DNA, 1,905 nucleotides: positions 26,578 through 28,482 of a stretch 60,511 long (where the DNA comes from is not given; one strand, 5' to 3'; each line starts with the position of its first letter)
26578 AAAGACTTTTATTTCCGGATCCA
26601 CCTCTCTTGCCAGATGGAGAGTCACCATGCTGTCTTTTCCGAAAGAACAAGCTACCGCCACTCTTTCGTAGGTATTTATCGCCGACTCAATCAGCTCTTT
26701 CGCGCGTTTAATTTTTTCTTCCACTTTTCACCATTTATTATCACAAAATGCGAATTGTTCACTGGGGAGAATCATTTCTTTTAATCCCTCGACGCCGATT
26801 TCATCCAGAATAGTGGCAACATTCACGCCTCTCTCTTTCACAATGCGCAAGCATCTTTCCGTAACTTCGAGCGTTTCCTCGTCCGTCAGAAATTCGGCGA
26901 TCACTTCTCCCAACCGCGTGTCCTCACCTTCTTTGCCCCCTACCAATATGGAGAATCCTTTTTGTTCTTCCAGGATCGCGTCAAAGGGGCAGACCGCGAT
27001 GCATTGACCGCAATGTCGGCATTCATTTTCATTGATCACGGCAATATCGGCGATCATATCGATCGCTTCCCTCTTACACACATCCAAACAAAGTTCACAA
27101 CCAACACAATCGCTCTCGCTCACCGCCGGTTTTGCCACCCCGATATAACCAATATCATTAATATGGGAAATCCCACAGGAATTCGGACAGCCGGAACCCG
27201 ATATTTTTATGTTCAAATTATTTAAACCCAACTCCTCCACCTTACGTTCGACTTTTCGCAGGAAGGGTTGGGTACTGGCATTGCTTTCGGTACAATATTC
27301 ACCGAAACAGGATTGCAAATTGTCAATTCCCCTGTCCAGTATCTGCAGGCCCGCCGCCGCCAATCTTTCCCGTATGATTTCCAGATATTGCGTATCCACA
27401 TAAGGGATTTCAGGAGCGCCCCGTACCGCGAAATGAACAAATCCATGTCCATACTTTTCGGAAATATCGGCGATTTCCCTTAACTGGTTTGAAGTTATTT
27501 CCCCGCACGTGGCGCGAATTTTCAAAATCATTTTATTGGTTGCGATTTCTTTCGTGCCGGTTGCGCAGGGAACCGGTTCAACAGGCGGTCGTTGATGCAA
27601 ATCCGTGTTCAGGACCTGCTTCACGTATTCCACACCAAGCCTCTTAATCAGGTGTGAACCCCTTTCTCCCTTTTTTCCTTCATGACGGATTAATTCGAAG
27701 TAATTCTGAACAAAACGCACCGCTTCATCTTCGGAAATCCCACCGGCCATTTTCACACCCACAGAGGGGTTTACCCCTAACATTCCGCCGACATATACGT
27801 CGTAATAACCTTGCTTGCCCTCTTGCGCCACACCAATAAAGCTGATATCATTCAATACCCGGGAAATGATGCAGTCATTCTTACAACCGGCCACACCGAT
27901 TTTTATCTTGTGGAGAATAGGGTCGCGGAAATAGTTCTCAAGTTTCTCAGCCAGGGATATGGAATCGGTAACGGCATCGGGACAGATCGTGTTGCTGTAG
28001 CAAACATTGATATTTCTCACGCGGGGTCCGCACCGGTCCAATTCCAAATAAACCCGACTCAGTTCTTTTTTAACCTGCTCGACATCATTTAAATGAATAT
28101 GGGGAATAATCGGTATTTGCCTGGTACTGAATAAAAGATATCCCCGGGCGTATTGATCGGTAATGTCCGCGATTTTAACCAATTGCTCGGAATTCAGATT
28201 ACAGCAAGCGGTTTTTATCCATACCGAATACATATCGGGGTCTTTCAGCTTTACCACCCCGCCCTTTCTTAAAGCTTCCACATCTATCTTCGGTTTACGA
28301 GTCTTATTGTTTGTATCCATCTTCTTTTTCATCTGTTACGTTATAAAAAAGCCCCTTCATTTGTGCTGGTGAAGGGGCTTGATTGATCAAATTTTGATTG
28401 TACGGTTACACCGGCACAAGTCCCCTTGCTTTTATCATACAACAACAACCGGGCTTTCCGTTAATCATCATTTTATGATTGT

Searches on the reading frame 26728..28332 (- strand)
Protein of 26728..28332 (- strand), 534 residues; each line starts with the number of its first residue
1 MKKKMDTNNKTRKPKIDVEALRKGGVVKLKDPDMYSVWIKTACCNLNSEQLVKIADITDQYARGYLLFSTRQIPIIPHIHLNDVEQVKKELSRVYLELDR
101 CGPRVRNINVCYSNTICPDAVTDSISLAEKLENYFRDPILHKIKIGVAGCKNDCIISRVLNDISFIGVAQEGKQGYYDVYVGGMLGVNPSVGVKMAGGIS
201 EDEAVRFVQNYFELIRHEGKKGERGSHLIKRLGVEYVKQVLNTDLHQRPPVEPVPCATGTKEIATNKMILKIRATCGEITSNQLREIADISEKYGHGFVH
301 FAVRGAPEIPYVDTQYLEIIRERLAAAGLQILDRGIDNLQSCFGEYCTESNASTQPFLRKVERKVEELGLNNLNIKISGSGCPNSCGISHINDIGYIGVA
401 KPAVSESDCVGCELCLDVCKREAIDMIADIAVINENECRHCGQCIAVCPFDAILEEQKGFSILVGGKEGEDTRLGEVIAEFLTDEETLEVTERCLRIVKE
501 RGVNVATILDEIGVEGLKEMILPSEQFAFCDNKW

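Call 5: search_protein_families(library=pfam, proteins=[window:26728-28332:-])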
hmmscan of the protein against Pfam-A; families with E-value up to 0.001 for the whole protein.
window:26728-28332:- (534 aa): 13 families
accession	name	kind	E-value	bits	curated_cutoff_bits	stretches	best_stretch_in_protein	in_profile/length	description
PF01077.27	NIR_SIR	-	4.2e-41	140.5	27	2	101-247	1-156/158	Nitrite and sulphite reductase 4Fe-4S domain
PF03460.22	NIR_SIR_ferr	-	4.5e-25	87.6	24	2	269-327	11-69/69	Nitrite/Sulfite reductase ferredoxin-like half domain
PF00037.32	Fer4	-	1.1e-11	44.5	21.1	2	432-453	2-23/24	4Fe-4S binding domain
PF12838.12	Fer4_7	-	1.8e-08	35.2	27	1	409-452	2-52/52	4Fe-4S dicluster domain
PF14697.11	Fer4_21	-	6.2e-08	33.1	35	1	381-426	13-59/59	4Fe-4S dicluster domain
PF12837.12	Fer4_6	-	3.7e-07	30.2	25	1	430-453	1-24/24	4Fe-4S binding domain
PF13484.11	Fer4_16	-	7.2e-07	30.3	30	0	437-456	1-20/66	4Fe-4S double cluster binding domain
PF13237.11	Fer4_10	-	1.6e-06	28.4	25.5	1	404-449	4-53/53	4Fe-4S dicluster domain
PF12797.12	Fer4_2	-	3.3e-06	27.1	24.5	0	432-450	4-22/22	4Fe-4S binding domain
PF25160.1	LdpA_Fe-S-bd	-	1.3e-05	25.3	27.6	1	415-455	9-45/49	LdpA Fe-S cluster-binding domain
PF12800.12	Fer4_4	-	2.4e-05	24.7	24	0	436-450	2-16/17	4Fe-4S binding domain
PF13187.11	Fer4_9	-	8.9e-05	22.9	27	1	408-453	1-52/52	4Fe-4S dicluster domain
PF12798.12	Fer4_3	-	0.00018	22.5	27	0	438-452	1-15/15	4Fe-4S binding domain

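Call 7: find_related_loci(query=window:26728-28332:-, collection=genome_contigs, flank=4000)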
Query window:26728-28332:- (534 aa) in genome_contigs; peptide patterns used: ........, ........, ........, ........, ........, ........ (x = any residue, [..] = any of these).
49 stretches matched a pattern; 6 encode a relative of the query (tblastn E <= 1e-3); 6 distinct loci.
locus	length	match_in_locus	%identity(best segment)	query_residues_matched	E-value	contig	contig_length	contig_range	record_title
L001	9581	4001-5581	92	5-531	0e+0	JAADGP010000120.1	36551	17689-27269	MAG: FCB group bacterium isolate M_MetaBat.123 contig-127_1844, whole genome shotgun sequence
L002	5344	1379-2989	63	1-534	0e+0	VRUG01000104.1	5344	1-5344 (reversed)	MAG: Planctomycetota bacterium isolate MohnsGC08_bin181 NODE_143_length_5344_cov_17.644769, whole genome shotgun sequenc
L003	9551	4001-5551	61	2-518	0e+0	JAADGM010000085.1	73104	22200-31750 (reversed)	MAG: FCB group bacterium isolate M_MetaBat.118 contig-127_186, whole genome shotgun sequence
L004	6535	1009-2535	56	13-522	0e+0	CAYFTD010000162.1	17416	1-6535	MAG TPA_asm: uncultured archaeon isolate ERP108616_co1_168 genome assembly, contig: k119_2137250, whole genome shotgun s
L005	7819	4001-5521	47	15-522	3e-167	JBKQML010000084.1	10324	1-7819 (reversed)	MAG: Dehalococcoidales bacterium isolate LABRr1A1B1C__bin_136 LABRr1A1B1C_000000119662, whole genome shotgun sequence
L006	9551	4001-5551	61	2-518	0e+0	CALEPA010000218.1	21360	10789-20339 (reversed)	MAG TPA_asm: uncultured Candidatus Marinimicrobia bacterium isolate DRR093005_bin.25_CONCOCT_v1.1_MAG genome assembly, c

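Call 10: find_homologous_proteins(query=window:26728-28332:-, max_evalue=1e-50)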
Query window:26728-28332:- (534 aa): 310 proteins with E <= 1e-50 among 8000 candidates; the best 120 are listed.
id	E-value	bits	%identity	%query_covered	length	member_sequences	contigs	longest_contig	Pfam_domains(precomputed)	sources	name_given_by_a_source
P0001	0.0e+0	1120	92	99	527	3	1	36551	PF14697.12,PF01077.28,PF12797.13,PF12837.13,PF00037.33,PF03460.23,PF13484.12,PF12838.13,PF25160.2,PF13237.12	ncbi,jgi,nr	ncbi:MAG: 4Fe-4S dicluster domain-containing protein [FCB group bacterium]|nr:4Fe-4S dicluster domai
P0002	2.5e-235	800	65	97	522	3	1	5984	PF14697.12,PF01077.28,PF12797.13,PF12837.13,PF00037.33,PF03460.23,PF13484.12,PF12838.13,PF25160.2,PF13237.12,PF13187.12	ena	-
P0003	4.8e-233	793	65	96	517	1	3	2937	PF14697.12,PF01077.28,PF12797.13,PF12837.13,PF00037.33,PF03460.23,PF12838.13,PF13459.12,PF13237.12,PF13187.12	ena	-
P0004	4.7e-229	780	66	96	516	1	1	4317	PF14697.12,PF01077.28,PF12797.13,PF12837.13,PF00037.33,PF03460.23,PF13484.12,PF12838.13,PF13237.12,PF13187.12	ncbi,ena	-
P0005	2.8e-228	777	63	98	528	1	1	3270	PF14697.12,PF01077.28,PF12837.13,PF03460.23,PF13484.12,PF12838.13,PF13459.12,PF12797.13,PF00037.33,PF25160.2,PF13237.12,PF13187.12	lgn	-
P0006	4.3e-227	773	65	96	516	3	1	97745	PF01077.28,PF12797.13,PF12837.13,PF00037.33,PF03460.23,PF12838.13,PF13237.12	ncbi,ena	-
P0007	1.8e-226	771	66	96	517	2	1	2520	PF14697.12,PF01077.28,PF12837.13,PF03460.23,PF13484.12,PF12838.13,PF12800.13,PF12797.13,PF00037.33,PF25160.2,PF13237.12,PF13187.12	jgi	-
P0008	4.0e-226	770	64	96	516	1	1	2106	PF14697.12,PF01077.28,PF12837.13,PF03460.23,PF13484.12,PF12838.13,PF12800.13,PF12797.13,PF00037.33,PF25160.2,PF13237.12,PF13187.12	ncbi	-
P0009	8.9e-226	769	63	98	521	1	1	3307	PF01077.28,PF12837.13,PF00037.33,PF03460.23,PF12838.13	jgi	-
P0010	7.3e-225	766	66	96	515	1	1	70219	PF01077.28,PF00037.33,PF03460.23,PF13484.12,PF12838.13,PF13187.12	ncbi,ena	-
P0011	7.9e-225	766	65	96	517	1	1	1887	PF01077.28,PF12797.13,PF12837.13,PF00037.33,PF03460.23,PF13484.12,PF12838.13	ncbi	-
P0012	9.5e-225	765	65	96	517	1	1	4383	PF01077.28,PF12797.13,PF12837.13,PF00037.33,PF03460.23,PF13484.12,PF12838.13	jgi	-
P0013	1.7e-224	764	64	97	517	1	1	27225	PF01077.28,PF12837.13,PF00037.33,PF03460.23,PF13484.12,PF12838.13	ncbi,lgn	-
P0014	3.8e-224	763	64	96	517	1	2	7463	PF01077.28,PF12837.13,PF00037.33,PF03460.23,PF13484.12,PF12838.13,PF13187.12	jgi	-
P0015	4.6e-224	763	64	97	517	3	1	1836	PF01077.28,PF00037.33,PF03460.23,PF13484.12,PF12838.13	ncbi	-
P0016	7.3e-224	762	64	96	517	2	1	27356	PF14697.12,PF01077.28,PF12837.13,PF00037.33,PF03460.23,PF12838.13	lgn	-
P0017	9.8e-224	762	63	97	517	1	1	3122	PF01077.28,PF12837.13,PF00037.33,PF03460.23,PF12838.13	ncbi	-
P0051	5.5e-217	740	62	96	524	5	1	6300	PF14697.12,PF01077.28,PF12797.13,PF12837.13,PF00037.33,PF03460.23,PF13484.12,PF12838.13,PF13237.12,PF13187.12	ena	-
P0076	1.8e-211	722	61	96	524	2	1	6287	PF14697.12,PF01077.28,PF12797.13,PF12837.13,PF00037.33,PF03460.23,PF13484.12,PF12838.13,PF25160.2,PF13237.12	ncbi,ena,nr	ncbi:MAG: 4Fe-4S dicluster domain-containing protein [Simkaniaceae bacterium]|nr:4Fe-4S dicluster do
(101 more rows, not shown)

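Call 13: find_encoding_contigs(protein=P0006, flank=3000, max_places=3)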
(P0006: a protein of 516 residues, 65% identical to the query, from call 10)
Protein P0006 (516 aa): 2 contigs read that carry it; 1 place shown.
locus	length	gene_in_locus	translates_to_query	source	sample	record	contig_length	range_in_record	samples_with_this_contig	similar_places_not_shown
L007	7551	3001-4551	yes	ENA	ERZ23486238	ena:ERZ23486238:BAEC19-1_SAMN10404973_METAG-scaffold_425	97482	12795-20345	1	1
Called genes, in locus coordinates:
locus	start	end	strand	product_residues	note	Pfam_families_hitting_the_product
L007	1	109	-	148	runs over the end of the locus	PF01257:2Fe-2S_thioredx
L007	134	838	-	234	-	PF00111:Fer2, PF13510:Fer2_4, PF00037:Fer4 (faint), PF10588:NADH-G_4Fe-4S_3, PF13237:Fer4_10 (faint), PF12838:Fer4_7, PF22117:Fer4_Nqo3, PF14697:Fer4_21 (weak)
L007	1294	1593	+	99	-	-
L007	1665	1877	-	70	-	-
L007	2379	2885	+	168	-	PF02082:Rrf2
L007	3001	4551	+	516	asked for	PF03460:NIR_SIR_ferr, PF01077:NIR_SIR, PF12797:Fer4_2 (faint), PF03460:NIR_SIR_ferr, PF01077:NIR_SIR, PF12838:Fer4_7, PF13237:Fer4_10 (weak), PF12837:Fer4_6 (weak), +1 more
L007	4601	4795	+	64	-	-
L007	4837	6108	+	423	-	PF00291:PALP, PF01206:TusA (weak)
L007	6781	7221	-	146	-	PF01668:SmpB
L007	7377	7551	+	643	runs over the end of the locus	PF00111:Fer2 (weak), PF17650:RACo_linker, PF17651:Raco_middle, PF14574:RACo_C_ter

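Call 14: find_encoding_contigs(protein=P0010, flank=3000, max_places=3)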
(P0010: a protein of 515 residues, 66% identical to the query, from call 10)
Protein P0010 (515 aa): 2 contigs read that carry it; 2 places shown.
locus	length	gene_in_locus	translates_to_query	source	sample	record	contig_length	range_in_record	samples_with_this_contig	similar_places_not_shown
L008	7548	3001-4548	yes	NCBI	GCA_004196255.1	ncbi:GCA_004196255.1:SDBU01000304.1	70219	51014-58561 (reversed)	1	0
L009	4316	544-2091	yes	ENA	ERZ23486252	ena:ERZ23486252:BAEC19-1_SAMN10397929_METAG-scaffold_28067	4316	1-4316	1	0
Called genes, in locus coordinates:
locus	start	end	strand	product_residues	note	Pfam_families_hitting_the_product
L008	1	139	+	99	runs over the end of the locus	PF13451:zf_Tbcl, PF23477:zf_Tbcl_2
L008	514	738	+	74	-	PF00076:RRM_1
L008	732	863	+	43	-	-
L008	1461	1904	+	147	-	PF02082:Rrf2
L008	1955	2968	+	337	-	PF00291:PALP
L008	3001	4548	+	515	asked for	PF03460:NIR_SIR_ferr, PF01077:NIR_SIR, PF03460:NIR_SIR_ferr, PF01077:NIR_SIR, PF13187:Fer4_9 (weak), PF12838:Fer4_7 (weak), PF13484:Fer4_16 (faint), PF00037:Fer4 (weak)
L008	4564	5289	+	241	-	PF01507:PAPS_reduct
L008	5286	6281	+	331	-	PF00291:PALP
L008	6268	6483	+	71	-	PF01206:TusA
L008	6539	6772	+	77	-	PF09834:DUF2061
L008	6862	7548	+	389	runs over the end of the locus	PF00266:Aminotran_5, PF01212:Beta_elim_lyase, PF01041:DegT_DnrJ_EryC1 (faint)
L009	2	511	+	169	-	?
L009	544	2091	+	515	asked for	PF03460:NIR_SIR_ferr, PF01077:NIR_SIR, PF03460:NIR_SIR_ferr, PF01077:NIR_SIR, PF13187:Fer4_9 (weak), PF12838:Fer4_7 (weak), PF13484:Fer4_16 (faint), PF00037:Fer4 (weak)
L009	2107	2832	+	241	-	PF01507:PAPS_reduct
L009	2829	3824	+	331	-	PF00291:PALP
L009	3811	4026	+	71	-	PF01206:TusA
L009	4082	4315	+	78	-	?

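Call 20: find_encoding_contigs(protein=P0051, flank=3000, max_places=6)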
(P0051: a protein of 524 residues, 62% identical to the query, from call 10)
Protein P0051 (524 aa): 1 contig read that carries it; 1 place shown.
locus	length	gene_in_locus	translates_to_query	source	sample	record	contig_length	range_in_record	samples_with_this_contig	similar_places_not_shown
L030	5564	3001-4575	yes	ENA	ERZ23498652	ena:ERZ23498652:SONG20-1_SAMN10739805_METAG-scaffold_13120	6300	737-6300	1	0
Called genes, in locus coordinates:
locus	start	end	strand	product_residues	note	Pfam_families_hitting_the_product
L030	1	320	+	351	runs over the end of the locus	?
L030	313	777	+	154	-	PF00885:DMRL_synthase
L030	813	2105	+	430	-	PF00202:Aminotran_3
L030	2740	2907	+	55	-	-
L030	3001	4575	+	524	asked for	PF03460:NIR_SIR_ferr, PF01077:NIR_SIR, PF03460:NIR_SIR_ferr, PF01077:NIR_SIR, PF13237:Fer4_10 (weak), PF12838:Fer4_7, PF13187:Fer4_9 (weak), PF14697:Fer4_21, +4 more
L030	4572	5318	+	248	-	PF01507:PAPS_reduct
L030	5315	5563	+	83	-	?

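Call 21: find_encoding_contigs(protein=P0076, flank=3000, max_places=6)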
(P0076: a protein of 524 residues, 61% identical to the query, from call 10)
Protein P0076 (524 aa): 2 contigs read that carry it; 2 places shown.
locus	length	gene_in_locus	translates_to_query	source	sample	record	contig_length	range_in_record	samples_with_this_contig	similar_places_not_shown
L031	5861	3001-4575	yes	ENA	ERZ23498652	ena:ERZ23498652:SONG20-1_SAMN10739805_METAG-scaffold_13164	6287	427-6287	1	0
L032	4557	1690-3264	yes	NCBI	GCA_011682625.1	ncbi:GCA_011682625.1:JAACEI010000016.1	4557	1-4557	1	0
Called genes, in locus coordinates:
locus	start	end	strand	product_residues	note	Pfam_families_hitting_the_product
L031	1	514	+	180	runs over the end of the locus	PF07977:FabA, PF22818:ApeI-like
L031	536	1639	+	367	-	PF01926:MMR_HSR1, PF02421:FeoB_N (weak), PF06071:YchF-GTPase_C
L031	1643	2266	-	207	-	-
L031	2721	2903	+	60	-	-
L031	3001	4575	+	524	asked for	PF03460:NIR_SIR_ferr, PF01077:NIR_SIR, PF03460:NIR_SIR_ferr, PF01077:NIR_SIR, PF12838:Fer4_7, PF14697:Fer4_21 (weak), PF00037:Fer4 (weak), PF12837:Fer4_6 (weak), +4 more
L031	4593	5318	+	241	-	PF01507:PAPS_reduct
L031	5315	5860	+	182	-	?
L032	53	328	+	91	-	PF06071:YchF-GTPase_C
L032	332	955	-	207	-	-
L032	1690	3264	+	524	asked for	PF03460:NIR_SIR_ferr, PF01077:NIR_SIR, PF03460:NIR_SIR_ferr, PF01077:NIR_SIR, PF12838:Fer4_7, PF14697:Fer4_21 (weak), PF00037:Fer4 (weak), PF12837:Fer4_6 (weak), +4 more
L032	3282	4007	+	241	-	PF01507:PAPS_reduct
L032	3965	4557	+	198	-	PF00291:PALP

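Call 22: find_encoding_contigs(protein=P0002, flank=3000, max_places=4)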
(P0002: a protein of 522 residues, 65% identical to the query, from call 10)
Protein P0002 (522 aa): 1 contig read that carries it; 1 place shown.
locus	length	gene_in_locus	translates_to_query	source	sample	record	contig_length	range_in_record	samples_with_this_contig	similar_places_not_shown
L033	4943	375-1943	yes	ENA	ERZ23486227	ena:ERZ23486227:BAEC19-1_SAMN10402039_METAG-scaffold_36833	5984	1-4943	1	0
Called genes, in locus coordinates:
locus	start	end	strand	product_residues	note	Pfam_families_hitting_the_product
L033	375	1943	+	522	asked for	PF03460:NIR_SIR_ferr, PF01077:NIR_SIR, PF03460:NIR_SIR_ferr, PF01077:NIR_SIR, PF12838:Fer4_7, PF13187:Fer4_9 (weak), PF14697:Fer4_21 (weak), PF00037:Fer4, +5 more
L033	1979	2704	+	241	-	PF01507:PAPS_reduct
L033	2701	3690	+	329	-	PF00291:PALP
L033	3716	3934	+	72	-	PF01206:TusA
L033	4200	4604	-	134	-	-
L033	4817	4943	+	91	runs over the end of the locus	-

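Call 23: find_encoding_contigs(protein=P0009, flank=3000, max_places=4)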
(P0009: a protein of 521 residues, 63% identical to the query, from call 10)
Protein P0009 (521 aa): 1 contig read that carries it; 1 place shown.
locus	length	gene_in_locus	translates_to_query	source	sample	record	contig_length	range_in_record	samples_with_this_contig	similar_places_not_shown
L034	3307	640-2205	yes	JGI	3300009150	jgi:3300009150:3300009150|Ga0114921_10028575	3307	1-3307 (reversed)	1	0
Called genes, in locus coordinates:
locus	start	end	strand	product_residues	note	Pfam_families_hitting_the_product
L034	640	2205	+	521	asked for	PF03460:NIR_SIR_ferr, PF01077:NIR_SIR, PF03460:NIR_SIR_ferr, PF01077:NIR_SIR, PF12837:Fer4_6 (faint), PF12838:Fer4_7 (weak), PF00037:Fer4 (weak)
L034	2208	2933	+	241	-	PF01507:PAPS_reduct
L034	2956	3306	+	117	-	?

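Call 46: find_encoding_contigs(protein=P0005, flank=2500, max_places=2)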
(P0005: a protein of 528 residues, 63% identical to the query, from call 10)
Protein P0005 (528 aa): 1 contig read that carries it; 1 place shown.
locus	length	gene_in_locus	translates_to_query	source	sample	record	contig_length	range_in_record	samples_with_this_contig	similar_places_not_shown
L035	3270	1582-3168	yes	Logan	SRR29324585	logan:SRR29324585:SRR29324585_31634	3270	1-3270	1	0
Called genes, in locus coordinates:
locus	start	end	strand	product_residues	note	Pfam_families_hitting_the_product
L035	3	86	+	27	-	?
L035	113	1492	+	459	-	PF06245:DUF1015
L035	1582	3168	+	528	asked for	PF03460:NIR_SIR_ferr, PF01077:NIR_SIR, PF03460:NIR_SIR_ferr, PF01077:NIR_SIR, PF13237:Fer4_10 (weak), PF12838:Fer4_7, PF13187:Fer4_9 (weak), PF00037:Fer4, +7 more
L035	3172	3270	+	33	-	?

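Call 47: find_encoding_contigs(protein=P0016, flank=2500, max_places=2)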
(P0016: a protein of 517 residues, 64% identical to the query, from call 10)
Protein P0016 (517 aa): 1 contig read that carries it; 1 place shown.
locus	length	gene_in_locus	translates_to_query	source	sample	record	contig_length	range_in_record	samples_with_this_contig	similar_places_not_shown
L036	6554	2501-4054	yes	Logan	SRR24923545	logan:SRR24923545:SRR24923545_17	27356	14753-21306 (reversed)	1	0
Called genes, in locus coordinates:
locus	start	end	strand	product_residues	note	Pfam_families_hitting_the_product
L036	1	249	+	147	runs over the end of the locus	PF02082:Rrf2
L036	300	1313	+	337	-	PF00899:ThiF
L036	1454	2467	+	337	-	PF00291:PALP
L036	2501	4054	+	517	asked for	PF03460:NIR_SIR_ferr, PF01077:NIR_SIR, PF14697:Fer4_21 (faint), PF03460:NIR_SIR_ferr, PF01077:NIR_SIR, PF12837:Fer4_6 (faint), PF12838:Fer4_7, PF00037:Fer4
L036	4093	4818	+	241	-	PF01507:PAPS_reduct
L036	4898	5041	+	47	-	PF09834:DUF2061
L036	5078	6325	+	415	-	PF00291:PALP, PF01206:TusA (weak)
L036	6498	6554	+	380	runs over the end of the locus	PF01053:Cys_Met_Meta_PP, PF00266:Aminotran_5 (faint)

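Call 48: find_encoding_contigs(protein=P0017, flank=2500, max_places=2)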
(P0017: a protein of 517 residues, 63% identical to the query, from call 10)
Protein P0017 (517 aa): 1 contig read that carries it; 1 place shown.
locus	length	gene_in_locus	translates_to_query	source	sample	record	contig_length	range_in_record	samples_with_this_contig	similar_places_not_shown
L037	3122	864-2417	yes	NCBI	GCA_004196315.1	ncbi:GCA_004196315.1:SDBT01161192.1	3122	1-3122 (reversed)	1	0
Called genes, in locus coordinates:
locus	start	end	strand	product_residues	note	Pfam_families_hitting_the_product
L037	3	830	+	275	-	?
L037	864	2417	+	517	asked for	PF03460:NIR_SIR_ferr, PF01077:NIR_SIR, PF03460:NIR_SIR_ferr, PF01077:NIR_SIR, PF12837:Fer4_6 (faint), PF12838:Fer4_7 (weak), PF00037:Fer4 (weak)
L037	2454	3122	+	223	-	?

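Call 58: find_homologous_proteins(query=L030:2740-2907:+, max_evalue=1)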
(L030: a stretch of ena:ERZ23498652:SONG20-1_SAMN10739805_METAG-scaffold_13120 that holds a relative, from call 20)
Query L030:2740-2907:+ (55 aa): 2 proteins with E <= 1 among 2 candidates.
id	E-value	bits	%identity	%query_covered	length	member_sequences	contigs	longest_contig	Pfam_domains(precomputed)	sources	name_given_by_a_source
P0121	7.1e-30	118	100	100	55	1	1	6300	-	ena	-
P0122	2.1e-22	95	82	100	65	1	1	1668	-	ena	-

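Call 59: find_encoding_contigs(protein=P0122, flank=2000, max_places=3)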
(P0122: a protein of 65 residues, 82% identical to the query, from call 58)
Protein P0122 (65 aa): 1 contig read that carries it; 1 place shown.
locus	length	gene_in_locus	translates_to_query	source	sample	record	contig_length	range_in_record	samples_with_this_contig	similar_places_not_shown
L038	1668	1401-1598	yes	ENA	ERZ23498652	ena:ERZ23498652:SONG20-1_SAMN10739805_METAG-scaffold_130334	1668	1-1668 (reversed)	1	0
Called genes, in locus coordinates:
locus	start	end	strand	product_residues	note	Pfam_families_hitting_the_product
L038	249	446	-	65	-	PF00313:CSD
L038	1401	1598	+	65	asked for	-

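Call 70: search_protein_families(library=ncbifam, proteins=[window:26728-28332:-], max_evalue=0.00001)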
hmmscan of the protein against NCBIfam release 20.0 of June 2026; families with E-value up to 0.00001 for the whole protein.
window:26728-28332:- (534 aa): 35 families (the best 25 are shown)
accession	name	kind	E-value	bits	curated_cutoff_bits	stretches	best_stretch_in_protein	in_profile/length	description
TIGR02912.1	sulfite_red_C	equivalog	6.9e-46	156.7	324.1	2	267-487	20-254/314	sulfite reductase subunit C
TIGR02374.1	nitri_red_nirB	equivalog_domain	2.3e-35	122.2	578.35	2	33-244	558-764/794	nitrite reductase large subunit NirB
NF007126.0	PRK09567.1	equivalog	1.8e-31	109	523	2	12-244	352-590/595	NirA family protein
NF007125.0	PRK09566.1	equivalog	2.9e-30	105.2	594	2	142-400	184-456/513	ferredoxin--nitrite reductase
TIGR02064.1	dsrA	equivalog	1.3e-25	90.1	392.85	2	269-521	83-363/402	dissimilatory-type sulfite reductase subunit alpha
TIGR02066.1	dsrB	equivalog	6.7e-23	81.2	341.5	2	271-471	32-250/341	dissimilatory-type sulfite reductase subunit beta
NF010029.0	PRK13504.1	equivalog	8.3e-17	60.7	457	1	53-243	382-570/575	NADPH-dependent assimilatory sulfite reductase hemoprotein subunit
NF011565.0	PRK14989.1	subfamily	1e-14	53.6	883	1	32-243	562-770/847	nitrite reductase large subunit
TIGR02435.1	CobG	equivalog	2.8e-14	52.9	234.8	1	37-400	20-385/388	precorrin-3B synthase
NF005504.0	PRK07118.1-3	equivalog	6.2e-11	42.2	437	1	398-455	211-267/293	Fe-S cluster domain-containing protein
NF040770.1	hetero_SS_HdrA2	exception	1.9e-10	39.6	1100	1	402-455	572-625/777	CoB-CoM heterodisulfide reductase HdrA2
TIGR02700.1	flavo_MJ0208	hypoth_equivalog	2.3e-10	40.2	251.35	1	403-471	144-211/234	dihydromethanopterin reductase (acceptor)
NF045874.1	Vhu_polyferre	exception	2.6e-10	39.6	600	1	401-455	122-176/381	F420-non-reducing hydrogenase associated-polyferredoxin VhuB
TIGR02041.1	CysI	equivalog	3.6e-10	38.9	756.55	0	354-400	434-480/541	assimilatory sulfite reductase (NADPH) hemoprotein subunit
TIGR04105.1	FeFe_hydrog_B1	subfamily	1.7e-09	36.9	450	1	408-457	112-163/462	monomeric [FeFe] hydrogenase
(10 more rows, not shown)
